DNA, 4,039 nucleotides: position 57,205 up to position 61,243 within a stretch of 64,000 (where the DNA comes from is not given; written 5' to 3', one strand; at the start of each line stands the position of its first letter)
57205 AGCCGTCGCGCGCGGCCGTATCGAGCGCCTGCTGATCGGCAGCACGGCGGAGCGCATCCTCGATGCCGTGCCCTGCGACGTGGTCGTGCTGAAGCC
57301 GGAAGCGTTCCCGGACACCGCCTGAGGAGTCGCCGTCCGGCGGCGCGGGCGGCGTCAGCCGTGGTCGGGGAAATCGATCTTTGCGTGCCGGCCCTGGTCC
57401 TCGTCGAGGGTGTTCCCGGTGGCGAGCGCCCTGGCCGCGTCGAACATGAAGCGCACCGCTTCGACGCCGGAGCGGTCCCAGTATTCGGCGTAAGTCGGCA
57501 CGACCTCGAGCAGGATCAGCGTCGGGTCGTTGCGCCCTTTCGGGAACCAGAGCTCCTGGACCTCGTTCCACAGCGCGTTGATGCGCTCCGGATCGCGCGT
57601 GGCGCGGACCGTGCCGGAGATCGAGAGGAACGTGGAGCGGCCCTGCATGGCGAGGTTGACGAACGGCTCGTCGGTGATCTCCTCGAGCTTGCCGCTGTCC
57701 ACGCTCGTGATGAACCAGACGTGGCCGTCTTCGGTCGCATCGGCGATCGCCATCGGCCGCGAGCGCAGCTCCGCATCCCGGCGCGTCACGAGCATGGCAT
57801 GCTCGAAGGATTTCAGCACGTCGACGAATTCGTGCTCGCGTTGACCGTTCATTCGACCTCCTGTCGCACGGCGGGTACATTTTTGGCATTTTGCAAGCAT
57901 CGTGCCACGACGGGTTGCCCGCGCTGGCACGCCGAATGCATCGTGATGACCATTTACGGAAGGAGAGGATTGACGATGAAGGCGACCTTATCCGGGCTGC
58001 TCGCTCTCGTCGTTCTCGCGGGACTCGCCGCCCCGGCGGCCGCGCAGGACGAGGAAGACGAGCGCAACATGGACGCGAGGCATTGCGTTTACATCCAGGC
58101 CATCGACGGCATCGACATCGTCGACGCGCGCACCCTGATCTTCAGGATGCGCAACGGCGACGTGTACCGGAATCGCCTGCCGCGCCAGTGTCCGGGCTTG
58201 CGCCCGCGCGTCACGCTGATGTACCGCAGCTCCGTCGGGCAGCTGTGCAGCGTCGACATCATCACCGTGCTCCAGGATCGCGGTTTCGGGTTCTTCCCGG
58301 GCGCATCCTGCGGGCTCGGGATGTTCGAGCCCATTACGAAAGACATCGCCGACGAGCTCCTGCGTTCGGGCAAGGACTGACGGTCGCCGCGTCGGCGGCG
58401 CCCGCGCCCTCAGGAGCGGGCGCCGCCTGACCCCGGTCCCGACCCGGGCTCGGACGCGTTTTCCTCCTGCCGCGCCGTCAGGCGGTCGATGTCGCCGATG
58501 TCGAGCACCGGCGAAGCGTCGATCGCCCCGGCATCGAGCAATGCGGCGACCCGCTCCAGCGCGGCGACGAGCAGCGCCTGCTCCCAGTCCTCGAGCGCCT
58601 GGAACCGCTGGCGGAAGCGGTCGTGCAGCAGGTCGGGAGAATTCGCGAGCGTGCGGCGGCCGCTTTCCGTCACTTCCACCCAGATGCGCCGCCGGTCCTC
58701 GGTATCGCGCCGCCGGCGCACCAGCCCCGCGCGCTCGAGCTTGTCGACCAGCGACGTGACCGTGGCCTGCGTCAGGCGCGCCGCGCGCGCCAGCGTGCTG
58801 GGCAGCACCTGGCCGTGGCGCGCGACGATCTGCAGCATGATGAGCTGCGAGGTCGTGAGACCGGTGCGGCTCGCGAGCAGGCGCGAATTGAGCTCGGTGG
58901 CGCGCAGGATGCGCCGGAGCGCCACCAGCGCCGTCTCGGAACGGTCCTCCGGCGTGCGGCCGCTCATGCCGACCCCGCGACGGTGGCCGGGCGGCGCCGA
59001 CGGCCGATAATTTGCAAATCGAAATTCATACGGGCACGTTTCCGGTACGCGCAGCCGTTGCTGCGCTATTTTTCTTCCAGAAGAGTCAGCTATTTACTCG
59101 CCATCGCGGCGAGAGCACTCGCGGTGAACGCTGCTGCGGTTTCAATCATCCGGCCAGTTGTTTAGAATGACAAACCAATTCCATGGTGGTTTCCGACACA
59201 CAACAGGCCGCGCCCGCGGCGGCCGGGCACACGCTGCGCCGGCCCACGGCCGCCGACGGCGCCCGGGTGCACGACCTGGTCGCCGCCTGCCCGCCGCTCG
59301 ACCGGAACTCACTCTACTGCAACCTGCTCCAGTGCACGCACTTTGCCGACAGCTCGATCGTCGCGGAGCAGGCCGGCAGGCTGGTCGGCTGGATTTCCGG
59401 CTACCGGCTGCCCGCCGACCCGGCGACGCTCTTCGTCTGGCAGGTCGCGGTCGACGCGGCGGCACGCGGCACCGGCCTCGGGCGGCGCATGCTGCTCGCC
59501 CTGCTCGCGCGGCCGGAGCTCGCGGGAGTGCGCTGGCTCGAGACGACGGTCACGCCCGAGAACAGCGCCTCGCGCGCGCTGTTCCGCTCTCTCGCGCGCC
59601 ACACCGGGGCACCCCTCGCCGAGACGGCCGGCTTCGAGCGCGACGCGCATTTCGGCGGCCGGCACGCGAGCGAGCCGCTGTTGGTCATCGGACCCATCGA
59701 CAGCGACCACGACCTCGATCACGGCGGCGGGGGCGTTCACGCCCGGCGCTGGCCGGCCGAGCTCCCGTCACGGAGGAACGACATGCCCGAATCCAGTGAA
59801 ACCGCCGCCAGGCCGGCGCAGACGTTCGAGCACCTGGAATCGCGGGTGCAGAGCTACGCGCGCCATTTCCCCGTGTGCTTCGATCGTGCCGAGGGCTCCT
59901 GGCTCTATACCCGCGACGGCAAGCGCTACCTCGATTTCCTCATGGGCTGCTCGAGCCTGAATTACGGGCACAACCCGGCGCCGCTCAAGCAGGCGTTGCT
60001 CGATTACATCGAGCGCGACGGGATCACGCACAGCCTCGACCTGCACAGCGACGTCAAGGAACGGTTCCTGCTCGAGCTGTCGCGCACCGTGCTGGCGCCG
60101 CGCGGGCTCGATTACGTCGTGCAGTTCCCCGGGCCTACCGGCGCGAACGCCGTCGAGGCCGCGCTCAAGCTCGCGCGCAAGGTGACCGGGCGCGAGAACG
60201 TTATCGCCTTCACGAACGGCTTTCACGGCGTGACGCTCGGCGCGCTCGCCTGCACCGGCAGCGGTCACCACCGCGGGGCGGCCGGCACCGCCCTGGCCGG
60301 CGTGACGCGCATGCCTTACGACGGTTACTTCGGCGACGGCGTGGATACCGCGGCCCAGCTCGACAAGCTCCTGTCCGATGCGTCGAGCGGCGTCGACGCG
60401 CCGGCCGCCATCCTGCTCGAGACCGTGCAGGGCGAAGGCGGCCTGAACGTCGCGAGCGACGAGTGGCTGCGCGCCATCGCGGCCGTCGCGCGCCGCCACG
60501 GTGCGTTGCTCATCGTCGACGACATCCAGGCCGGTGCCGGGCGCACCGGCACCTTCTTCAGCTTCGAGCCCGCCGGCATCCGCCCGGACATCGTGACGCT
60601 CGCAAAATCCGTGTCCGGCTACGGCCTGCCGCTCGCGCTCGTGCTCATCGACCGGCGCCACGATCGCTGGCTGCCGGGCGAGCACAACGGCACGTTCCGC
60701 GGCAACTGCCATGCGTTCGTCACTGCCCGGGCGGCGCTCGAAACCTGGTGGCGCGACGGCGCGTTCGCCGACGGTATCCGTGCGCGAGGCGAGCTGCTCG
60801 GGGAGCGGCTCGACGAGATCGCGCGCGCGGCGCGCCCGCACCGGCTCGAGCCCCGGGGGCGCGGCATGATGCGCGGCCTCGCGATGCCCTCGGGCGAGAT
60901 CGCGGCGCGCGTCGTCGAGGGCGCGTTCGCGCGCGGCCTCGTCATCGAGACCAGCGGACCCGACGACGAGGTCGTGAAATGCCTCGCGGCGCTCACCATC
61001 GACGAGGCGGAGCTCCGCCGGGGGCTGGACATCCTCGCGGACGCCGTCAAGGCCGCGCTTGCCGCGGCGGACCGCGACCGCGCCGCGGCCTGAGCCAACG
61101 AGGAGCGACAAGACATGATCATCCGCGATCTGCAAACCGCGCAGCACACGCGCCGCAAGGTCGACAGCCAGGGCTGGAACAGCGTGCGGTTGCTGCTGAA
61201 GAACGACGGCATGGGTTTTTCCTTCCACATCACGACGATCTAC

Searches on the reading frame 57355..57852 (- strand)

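Call 13: search_protein_families(library=pfam, proteins=[window:57355-57852:-], max_evalue=0.01)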
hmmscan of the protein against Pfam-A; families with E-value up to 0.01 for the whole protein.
window:57355-57852:- (165 aa): 2 families
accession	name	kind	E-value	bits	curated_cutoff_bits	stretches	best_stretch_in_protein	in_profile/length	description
PF16242.11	Pyrid_ox_like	-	2.7e-39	134.5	28.8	1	7-150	4-149/149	Pyridoxamine 5'-phosphate oxidase like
PF01243.27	PNPOx_N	-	2.2e-10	41.4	28.1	1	7-125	3-119/120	Pyridoxamine 5'-phosphate oxidase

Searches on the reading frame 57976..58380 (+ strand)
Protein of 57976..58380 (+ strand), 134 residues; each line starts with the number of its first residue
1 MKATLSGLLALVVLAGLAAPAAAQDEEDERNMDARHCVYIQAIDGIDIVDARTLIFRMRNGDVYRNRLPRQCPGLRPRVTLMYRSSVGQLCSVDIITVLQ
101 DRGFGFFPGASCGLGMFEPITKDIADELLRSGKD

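Call 13: search_protein_families(library=pfam, proteins=[window:57976-58380:+], max_evalue=0.01)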
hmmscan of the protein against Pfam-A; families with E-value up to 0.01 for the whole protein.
window:57976-58380:+ (134 aa): 1 family
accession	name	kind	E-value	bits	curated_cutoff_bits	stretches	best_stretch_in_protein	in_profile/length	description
PF20101.4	DUF6491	-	6.2e-07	30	27.5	1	4-109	5-112/138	Family of unknown function (DUF6491)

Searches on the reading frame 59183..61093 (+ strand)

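Call 59: search_protein_families(library=pfam, proteins=[window:59183-61093:+], max_evalue=0.01)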
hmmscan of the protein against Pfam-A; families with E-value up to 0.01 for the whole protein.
window:59183-61093:+ (636 aa): 6 families
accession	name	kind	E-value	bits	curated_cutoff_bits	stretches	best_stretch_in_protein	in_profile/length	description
PF00202.27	Aminotran_3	-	6.8e-73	246.1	30.5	1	227-622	7-403/403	Aminotransferase class-III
PF00583.31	Acetyltransf_1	-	2.8e-12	47.4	20.7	1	51-135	25-113/116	Acetyltransferase (GNAT) family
PF13508.13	Acetyltransf_7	-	7.9e-07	29.8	27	1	59-136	6-79/84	Acetyltransferase (GNAT) domain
PF13302.13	Acetyltransf_3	-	0.00063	20.9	25.4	1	59-136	58-134/138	Acetyltransferase (GNAT) domain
PF01212.27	Beta_elim_lyase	-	0.0011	18.8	27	1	298-446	36-168/288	Beta-eliminating lyase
PF00155.27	Aminotran_1_2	-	0.0087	15.7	19.7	0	389-489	129-233/361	Aminotransferase class I and II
